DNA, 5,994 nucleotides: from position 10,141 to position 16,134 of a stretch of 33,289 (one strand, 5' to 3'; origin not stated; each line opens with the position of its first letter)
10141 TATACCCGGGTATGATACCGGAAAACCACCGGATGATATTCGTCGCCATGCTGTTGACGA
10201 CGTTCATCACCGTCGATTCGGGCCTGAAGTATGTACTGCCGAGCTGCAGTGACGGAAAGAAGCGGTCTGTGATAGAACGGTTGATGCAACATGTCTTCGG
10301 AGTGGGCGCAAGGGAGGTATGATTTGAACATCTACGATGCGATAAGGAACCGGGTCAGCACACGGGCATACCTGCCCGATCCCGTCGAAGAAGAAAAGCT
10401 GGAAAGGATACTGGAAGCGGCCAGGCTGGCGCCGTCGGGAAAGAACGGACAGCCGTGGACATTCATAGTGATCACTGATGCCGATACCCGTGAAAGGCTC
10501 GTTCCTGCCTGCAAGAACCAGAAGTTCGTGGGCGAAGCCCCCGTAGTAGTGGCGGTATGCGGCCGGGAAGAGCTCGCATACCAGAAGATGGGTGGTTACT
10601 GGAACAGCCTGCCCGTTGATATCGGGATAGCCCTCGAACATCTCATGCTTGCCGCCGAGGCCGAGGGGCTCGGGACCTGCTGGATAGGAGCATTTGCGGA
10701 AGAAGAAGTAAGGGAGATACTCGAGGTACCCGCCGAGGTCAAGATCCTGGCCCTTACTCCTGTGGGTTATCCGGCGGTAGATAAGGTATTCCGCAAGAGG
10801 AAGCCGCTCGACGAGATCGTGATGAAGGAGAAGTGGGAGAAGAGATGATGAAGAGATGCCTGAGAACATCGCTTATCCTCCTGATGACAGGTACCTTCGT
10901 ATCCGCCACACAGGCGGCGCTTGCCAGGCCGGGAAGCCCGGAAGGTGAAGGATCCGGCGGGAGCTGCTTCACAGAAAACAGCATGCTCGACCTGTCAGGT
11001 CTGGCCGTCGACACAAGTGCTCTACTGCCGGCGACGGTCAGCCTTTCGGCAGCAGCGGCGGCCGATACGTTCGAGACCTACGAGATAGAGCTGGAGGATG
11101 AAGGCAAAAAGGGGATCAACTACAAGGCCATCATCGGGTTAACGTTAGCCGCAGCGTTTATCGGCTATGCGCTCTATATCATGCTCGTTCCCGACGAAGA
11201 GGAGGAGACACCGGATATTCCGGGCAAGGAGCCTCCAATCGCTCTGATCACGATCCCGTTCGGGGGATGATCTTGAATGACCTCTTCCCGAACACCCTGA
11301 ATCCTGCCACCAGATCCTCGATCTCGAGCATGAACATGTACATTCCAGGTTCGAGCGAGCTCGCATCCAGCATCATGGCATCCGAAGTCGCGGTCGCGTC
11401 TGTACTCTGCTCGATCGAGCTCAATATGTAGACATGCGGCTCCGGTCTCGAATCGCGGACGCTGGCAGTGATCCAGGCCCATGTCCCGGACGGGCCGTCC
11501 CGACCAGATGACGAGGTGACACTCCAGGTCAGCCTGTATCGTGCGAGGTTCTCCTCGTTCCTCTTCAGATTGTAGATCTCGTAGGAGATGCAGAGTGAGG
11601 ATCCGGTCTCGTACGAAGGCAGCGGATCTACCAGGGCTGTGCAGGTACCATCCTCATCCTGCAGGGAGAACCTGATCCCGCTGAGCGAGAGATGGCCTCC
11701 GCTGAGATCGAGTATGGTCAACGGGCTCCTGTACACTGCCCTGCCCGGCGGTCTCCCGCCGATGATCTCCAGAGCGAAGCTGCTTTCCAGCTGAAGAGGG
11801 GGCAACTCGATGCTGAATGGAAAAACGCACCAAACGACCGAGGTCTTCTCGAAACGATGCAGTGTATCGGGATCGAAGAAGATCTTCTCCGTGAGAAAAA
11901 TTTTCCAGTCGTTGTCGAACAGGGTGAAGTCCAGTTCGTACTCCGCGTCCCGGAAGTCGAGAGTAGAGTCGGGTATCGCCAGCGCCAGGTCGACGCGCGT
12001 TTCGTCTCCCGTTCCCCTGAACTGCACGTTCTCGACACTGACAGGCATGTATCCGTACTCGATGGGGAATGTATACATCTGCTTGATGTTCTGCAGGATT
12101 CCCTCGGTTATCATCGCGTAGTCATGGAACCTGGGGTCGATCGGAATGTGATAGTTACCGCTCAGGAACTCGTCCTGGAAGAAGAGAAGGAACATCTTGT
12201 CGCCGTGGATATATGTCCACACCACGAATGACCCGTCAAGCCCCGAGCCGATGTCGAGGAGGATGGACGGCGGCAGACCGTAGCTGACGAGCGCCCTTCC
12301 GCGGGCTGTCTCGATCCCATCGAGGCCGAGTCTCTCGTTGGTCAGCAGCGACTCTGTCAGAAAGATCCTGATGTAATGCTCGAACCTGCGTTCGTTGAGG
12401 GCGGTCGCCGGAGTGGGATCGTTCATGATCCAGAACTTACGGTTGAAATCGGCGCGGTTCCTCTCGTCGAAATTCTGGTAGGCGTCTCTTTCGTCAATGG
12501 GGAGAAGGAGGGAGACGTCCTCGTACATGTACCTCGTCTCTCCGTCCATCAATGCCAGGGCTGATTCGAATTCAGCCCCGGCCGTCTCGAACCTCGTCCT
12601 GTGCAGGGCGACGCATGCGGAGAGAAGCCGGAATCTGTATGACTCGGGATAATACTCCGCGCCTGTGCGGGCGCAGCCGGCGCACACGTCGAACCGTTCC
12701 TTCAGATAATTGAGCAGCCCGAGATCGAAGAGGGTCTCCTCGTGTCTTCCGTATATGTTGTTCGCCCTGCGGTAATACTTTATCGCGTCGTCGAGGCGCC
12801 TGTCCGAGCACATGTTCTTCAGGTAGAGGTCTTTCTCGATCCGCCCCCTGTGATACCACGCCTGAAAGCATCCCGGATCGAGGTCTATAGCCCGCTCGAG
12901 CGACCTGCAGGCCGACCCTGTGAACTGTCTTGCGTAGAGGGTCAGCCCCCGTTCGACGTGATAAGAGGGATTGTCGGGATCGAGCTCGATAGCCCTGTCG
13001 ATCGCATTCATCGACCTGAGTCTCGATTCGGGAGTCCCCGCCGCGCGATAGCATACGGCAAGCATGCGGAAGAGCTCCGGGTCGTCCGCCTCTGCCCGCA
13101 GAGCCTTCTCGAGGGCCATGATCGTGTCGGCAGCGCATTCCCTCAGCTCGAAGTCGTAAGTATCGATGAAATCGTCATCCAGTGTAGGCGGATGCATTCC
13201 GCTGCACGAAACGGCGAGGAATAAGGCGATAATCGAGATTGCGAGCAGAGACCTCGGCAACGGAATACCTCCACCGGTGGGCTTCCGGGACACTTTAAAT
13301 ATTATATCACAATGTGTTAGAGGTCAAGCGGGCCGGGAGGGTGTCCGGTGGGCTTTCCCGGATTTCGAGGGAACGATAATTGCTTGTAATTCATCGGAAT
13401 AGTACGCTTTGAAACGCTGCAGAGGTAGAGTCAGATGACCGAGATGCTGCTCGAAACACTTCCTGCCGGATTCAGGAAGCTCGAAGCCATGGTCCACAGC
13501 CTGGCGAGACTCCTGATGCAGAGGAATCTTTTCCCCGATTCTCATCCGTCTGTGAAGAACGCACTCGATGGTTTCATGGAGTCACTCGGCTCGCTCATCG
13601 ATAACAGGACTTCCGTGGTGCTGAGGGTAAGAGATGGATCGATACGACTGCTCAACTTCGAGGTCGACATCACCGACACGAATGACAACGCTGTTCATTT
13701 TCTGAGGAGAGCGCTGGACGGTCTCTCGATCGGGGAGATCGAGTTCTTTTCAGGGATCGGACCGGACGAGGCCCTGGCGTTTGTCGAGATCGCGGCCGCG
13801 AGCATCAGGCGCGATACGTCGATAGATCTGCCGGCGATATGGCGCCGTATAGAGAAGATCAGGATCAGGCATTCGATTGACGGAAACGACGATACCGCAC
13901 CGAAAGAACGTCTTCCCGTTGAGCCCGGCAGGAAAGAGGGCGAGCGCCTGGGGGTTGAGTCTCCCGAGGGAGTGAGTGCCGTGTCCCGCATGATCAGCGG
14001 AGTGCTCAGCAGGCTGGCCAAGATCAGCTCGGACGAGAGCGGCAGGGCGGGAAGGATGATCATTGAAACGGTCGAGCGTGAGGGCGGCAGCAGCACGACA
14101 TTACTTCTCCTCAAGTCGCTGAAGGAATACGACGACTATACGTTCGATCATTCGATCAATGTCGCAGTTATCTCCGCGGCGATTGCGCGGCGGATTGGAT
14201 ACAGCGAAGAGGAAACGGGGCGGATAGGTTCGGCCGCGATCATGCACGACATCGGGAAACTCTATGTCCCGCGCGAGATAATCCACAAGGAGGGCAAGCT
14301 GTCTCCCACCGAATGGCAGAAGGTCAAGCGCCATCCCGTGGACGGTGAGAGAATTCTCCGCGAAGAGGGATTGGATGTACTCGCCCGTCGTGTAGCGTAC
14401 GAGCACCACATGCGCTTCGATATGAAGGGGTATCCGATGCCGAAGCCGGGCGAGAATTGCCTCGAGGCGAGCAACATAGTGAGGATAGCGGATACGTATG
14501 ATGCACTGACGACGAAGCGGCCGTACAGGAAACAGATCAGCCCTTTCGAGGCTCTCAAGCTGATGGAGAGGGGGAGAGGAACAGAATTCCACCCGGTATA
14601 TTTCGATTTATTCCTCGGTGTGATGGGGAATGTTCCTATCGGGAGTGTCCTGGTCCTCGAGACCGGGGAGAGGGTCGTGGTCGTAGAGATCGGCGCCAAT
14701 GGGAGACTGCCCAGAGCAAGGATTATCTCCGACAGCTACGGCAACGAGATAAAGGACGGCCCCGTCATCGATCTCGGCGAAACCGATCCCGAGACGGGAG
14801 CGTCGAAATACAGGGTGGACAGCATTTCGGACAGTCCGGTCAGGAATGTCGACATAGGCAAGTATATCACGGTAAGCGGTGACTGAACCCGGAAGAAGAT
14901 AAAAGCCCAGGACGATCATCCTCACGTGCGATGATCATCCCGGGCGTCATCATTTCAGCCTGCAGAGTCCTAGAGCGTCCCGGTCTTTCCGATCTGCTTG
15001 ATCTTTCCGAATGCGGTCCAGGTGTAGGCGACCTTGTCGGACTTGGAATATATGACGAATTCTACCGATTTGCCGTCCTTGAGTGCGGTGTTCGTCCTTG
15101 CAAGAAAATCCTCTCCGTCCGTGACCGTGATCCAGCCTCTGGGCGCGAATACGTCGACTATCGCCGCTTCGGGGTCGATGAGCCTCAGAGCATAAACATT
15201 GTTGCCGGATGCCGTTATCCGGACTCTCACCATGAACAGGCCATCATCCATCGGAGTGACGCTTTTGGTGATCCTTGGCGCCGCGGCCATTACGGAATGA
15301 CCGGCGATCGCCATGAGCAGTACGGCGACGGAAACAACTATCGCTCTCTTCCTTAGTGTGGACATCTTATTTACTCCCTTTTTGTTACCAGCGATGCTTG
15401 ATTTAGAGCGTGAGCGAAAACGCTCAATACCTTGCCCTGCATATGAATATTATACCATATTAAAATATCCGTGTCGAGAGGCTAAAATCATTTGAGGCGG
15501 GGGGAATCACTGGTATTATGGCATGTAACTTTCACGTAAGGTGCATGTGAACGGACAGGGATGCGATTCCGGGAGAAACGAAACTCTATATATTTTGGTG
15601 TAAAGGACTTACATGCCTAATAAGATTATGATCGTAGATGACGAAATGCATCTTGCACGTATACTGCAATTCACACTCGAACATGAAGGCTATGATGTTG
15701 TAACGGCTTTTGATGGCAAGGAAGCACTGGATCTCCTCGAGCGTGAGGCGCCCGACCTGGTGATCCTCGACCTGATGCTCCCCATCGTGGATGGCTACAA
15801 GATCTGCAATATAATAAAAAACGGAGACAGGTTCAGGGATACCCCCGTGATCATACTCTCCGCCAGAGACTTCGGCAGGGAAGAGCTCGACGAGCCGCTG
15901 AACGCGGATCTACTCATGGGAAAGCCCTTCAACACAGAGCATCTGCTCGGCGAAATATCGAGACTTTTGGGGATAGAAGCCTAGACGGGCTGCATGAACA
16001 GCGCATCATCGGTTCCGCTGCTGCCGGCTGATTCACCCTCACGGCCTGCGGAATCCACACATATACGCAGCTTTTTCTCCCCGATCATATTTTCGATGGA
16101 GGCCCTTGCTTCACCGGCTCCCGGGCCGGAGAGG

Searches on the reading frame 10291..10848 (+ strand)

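Call 12: search_protein_families(library=pfam, max_evalue=0.00001, proteins=[window:10291-10848:+])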
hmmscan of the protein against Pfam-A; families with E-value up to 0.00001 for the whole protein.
window:10291-10848:+ (185 aa): 2 families
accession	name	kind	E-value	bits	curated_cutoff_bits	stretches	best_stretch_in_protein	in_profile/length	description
PF00881.29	Nitroreductase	-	9.2e-37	127.2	23.5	2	18-93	1-76/167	Nitroreductase family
PF14512.11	TM1586_NiRdase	-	7e-21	75.3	27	2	107-179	80-152/215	Putative TM nitroreductase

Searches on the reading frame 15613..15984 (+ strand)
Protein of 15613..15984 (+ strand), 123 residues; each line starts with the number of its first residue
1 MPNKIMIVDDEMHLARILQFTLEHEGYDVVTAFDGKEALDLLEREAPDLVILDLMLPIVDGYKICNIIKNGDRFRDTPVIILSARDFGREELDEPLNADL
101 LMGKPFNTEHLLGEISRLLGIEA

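Call 13: search_protein_families(library=pfam, max_evalue=0.00001, proteins=[window:15613-15984:+])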
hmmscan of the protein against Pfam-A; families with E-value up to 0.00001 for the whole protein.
window:15613-15984:+ (123 aa): 1 family
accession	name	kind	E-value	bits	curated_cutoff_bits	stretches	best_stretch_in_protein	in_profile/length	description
PF00072.30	Response_reg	-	6.1e-21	75.1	30.2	1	5-113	1-108/111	Response regulator receiver domain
